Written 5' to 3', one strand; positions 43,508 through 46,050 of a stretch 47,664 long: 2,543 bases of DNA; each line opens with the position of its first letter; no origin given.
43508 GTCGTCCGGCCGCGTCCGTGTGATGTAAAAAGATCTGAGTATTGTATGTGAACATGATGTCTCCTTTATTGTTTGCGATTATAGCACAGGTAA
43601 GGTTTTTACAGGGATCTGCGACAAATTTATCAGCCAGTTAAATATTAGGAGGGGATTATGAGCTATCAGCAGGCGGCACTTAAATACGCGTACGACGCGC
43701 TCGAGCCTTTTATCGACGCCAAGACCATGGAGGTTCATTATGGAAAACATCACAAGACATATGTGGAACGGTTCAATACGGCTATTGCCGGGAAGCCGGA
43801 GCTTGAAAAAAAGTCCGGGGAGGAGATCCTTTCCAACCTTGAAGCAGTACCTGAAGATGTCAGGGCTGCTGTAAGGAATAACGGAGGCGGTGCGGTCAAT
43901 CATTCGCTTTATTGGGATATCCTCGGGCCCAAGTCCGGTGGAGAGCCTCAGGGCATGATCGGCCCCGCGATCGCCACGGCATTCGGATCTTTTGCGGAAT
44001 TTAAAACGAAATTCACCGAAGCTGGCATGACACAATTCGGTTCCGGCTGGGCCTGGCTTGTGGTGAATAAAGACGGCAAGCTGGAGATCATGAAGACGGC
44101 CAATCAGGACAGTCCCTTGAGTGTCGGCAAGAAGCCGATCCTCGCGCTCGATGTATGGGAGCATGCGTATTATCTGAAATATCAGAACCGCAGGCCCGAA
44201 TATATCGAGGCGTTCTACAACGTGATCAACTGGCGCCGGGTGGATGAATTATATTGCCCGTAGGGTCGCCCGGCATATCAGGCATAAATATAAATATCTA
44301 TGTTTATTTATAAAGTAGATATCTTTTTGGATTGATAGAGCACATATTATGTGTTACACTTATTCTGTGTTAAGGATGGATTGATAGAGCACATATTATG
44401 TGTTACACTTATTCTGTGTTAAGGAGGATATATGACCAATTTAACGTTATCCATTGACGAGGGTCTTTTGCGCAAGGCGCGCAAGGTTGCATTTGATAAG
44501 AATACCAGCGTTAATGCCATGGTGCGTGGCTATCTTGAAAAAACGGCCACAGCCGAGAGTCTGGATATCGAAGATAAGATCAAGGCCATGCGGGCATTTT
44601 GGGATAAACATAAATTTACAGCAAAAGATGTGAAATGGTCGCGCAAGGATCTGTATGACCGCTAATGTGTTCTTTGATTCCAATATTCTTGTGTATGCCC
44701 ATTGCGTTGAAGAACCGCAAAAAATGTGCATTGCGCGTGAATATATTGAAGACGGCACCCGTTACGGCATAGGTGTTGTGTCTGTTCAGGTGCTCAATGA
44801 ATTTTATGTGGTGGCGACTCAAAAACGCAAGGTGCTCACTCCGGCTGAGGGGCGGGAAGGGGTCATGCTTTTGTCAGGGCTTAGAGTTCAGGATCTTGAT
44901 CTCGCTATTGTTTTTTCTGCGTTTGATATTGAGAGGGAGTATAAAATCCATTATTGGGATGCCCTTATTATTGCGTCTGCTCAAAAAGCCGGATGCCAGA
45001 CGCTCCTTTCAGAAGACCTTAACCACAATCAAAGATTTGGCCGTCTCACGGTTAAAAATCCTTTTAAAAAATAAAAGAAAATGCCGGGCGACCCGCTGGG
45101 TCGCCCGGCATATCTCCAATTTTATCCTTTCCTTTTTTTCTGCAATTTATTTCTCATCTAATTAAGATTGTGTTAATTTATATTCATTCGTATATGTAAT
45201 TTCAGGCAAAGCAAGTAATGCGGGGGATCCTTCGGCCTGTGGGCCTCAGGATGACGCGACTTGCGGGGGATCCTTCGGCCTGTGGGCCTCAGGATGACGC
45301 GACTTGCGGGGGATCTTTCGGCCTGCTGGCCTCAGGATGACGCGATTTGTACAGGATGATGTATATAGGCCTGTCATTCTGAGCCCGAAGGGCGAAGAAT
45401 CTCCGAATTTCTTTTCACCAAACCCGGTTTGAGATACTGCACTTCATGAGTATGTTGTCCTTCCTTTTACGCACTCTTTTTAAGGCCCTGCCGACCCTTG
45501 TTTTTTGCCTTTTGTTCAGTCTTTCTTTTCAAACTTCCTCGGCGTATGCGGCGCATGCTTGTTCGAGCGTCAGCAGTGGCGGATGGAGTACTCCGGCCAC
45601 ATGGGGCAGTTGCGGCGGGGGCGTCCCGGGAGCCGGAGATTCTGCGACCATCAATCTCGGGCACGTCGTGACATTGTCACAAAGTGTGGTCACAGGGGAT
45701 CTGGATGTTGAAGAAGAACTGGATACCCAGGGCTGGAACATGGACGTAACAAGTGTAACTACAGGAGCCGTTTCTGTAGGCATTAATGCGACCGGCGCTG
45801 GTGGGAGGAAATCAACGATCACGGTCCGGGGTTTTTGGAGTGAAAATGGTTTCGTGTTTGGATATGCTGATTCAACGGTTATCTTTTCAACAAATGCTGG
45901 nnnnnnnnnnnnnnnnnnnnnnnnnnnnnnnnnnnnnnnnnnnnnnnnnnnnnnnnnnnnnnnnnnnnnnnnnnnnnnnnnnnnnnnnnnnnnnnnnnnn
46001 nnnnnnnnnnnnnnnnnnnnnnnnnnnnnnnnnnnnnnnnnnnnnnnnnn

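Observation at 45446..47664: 5' end of a large secreted beta-helix/adhesin-like protein that is missing from the ORF track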

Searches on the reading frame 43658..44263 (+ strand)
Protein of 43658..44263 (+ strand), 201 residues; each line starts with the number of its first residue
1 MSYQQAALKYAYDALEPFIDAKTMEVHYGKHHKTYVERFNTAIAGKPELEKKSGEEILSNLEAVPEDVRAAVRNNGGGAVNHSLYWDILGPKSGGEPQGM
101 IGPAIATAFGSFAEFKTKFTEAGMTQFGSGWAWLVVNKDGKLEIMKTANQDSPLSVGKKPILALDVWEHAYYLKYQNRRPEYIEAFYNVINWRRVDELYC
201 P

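Call 15: search_protein_families(library=pfam, proteins=[window:43658-44263:+])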
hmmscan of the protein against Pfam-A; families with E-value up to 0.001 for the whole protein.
window:43658-44263:+ (201 aa): 2 families
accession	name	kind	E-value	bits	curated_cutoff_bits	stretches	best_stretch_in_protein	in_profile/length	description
PF02777.23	Sod_Fe_C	-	1.6e-42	144.1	20.9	1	98-197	2-101/102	Iron/manganese superoxide dismutases, C-terminal domain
PF00081.27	Sod_Fe_N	-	6.4e-27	94.3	27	1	3-89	2-81/82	Iron/manganese superoxide dismutases, alpha-hairpin domain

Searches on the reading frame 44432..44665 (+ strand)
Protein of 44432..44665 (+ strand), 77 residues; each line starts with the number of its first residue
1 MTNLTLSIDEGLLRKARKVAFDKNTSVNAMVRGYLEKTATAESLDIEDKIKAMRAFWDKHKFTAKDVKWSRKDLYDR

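Call 15: search_protein_families(library=pfam, proteins=[window:44432-44665:+])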
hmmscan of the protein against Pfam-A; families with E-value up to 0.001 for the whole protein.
window:44432-44665:+ (77 aa): 1 family
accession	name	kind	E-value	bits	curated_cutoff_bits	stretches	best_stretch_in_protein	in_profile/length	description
PF19891.5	DUF6364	-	4.4e-09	37.1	27.3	1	2-70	3-58/70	Family of unknown function (DUF6364)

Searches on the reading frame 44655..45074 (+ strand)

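Call 15: search_protein_families(library=pfam, proteins=[window:44655-45074:+])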
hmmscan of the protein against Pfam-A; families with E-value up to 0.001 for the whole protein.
window:44655-45074:+ (139 aa): 1 family
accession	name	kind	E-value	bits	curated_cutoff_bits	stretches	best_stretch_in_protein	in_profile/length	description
PF01850.27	PIN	-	2.1e-14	54.6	23.6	1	5-123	1-113/120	PIN domain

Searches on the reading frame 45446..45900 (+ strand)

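Call 62: search_protein_families(library=pfam, alignment_id=A3, max_evalue=0.001)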
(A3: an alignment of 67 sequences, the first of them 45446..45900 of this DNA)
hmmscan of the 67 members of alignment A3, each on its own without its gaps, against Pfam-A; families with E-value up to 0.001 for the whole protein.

A. member 1, window:45446-45900:+ (151 aa): 0 families

B. families by the number of members that match (of 67 scanned): 5 families
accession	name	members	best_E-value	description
PF10162.14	G8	21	1.7e-18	G8 domain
PF18962.6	Por_Secre_tail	2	9.4e-12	Secretion system C-terminal sorting domain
PF13229.12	Beta_helix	1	4.2e-08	Right handed beta helix region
PF02412.23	TSP_3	1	0.00029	Thrombospondin type 3 repeat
PF00132.30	Hexapep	1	0.00099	Bacterial transferase hexapeptide (six repeats)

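Call 76: predict_structure(alignment_id=A3)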
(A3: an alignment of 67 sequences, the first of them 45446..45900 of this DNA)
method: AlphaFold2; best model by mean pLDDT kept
length: 151 residues; sequences in the alignment: 67
mean_pLDDT: 71.5   pTM: 0.53
mean pLDDT of the five models: 71.5, 71.4, 71.1, 69.6, 69.5
residues with pLDDT >= 90: 58; 70-90: 26; 50-70: 12; < 50: 55
segments of 3 or more residues with pLDDT < 50: 96-117, 120-133, 135-151
pLDDT, mean of each block of 10 residues (from residue 1): 86 94 88 80 96 95 94 90 88 50 40 48 44 43 40 36
secondary structure, 60 per line:
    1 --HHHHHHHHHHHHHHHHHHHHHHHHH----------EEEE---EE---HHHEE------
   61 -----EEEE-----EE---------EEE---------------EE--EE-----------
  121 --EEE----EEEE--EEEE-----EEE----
elements in order: H3-27 E38-41 E66-69 E86-88 E123-125 E130-133 E136-139 E145-147

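Call 80: fold_search(model_id=the predicted structure, library=pdb)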
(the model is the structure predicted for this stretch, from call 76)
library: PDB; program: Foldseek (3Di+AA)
matches with E <= 10: 12; with E <= 0.001: 0
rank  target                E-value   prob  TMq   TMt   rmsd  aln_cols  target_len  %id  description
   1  1axg_A                5.2e+00  0.03  0.16  0.08   6.3        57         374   12  CRYSTAL STRUCTURE OF THE VAL203->ALA MUTANT OF LIVER ALCOHOL DEHYDROGENASE COMPLEXED WITH COFACTOR NAD AND INHIBITOR T (released 1998-04-15)
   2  1axe_A                5.2e+00  0.02  0.15  0.08   6.3        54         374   15  CRYSTAL STRUCTURE OF THE ACTIVE-SITE MUTANT PHE93->TRP OF HORSE LIVER ALCOHOL DEHYDROGENASE IN COMPLEX WITH NAD AND IN (released 1998-04-15)
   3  7lbg_D                6.2e+00  0.02  0.15  0.14   3.9        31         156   22  CryoEM structure of the HCMV Trimer gHgLgO in complex with human Transforming growth factor beta receptor type 3 and n (released 2021-03-10)
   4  1n8k_A                6.2e+00  0.02  0.15  0.08   6.3        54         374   15  Horse Liver Alcohol Dehydrogenase Val292Thr Mutant Complexed to NAD+ and Pyrazole (released 2003-02-04)
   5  1qv6_A                6.2e+00  0.02  0.15  0.08   6.3        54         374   15  HORSE LIVER ALCOHOL DEHYDROGENASE HIS51GLN/LYS228ARG MUTANT COMPLEXED WITH NAD+ AND 2,4-DIFLUOROBENZYL ALCOHOL (released 2004-01-20)
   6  5kcp_A                6.2e+00  0.02  0.15  0.08   6.3        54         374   15  horse liver S48T alcohol dehydrogenase complexed with NAD and pentafluorobenzyl alcohol (released 2016-06-29)
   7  5kj6_A                6.2e+00  0.02  0.15  0.08   6.3        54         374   15  V197I Horse liver alcohol dehydrogenase complexed with NAD+ and pentafluorobenzyl alcohol (released 2016-07-06)
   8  8ecu_A                6.2e+00  0.02  0.15  0.08   6.3        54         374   15  F93S Horse Liver Alcohol Dehydrogenase in Complex with NADH and N-Cyclohexylformamide (released 2023-09-13)
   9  9cm6_A                6.2e+00  0.02  0.15  0.08   6.3        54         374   15  Horse liver alcohol dehydrogenase V203L in complex with NADH and N-cylcohexyl formamide (released 2025-07-16)
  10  9nkk_A                6.2e+00  0.02  0.15  0.08   6.2        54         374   15  Horse liver alcohol dehydrogenase T178A in complex with NADH and N-cylcohexyl formamide (released 2026-03-04)
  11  8ecs_A                6.2e+00  0.01  0.15  0.08   6.3        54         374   15  F93G Horse Liver Alcohol Dehydrogenase in Complex with NADH and N-Cyclohexylformamide (released 2023-09-13)
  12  1mgo_A                9.7e+00  0.01  0.10  0.06   6.8        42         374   12  Horse Liver Alcohol Dehydrogenase Phe93Ala Mutant (released 2002-11-13)

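Call 84: search_solved_structures(query=A3, max_evalue=1)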
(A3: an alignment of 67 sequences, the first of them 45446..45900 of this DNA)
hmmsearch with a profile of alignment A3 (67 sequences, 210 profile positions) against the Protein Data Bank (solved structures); distinct sequences matched with E-value up to 1: 8.
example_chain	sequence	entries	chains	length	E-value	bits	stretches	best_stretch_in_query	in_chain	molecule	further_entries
9s8x_A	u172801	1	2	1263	0.0036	20.3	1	60-163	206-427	Sulfatase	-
9sf6_B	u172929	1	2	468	0.15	15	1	60-163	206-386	Sulfatase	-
6n2c_A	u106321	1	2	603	0.17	14.8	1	52-176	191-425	Tapirin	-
7z47_G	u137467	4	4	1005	0.31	14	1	52-190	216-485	Surface protein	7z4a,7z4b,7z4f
4peu_A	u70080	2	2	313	0.58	13.1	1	53-141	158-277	Uncharacterized protein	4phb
8c6i_A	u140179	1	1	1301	0.67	12.9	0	54-122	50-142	Cell surface hyaluronidase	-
8uu4_G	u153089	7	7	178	0.83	12.5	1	54-88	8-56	Large ribosomal subunit protein uL6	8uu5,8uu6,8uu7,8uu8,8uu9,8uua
1nfg_A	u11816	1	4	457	1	12.3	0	55-141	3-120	D-hydantoinase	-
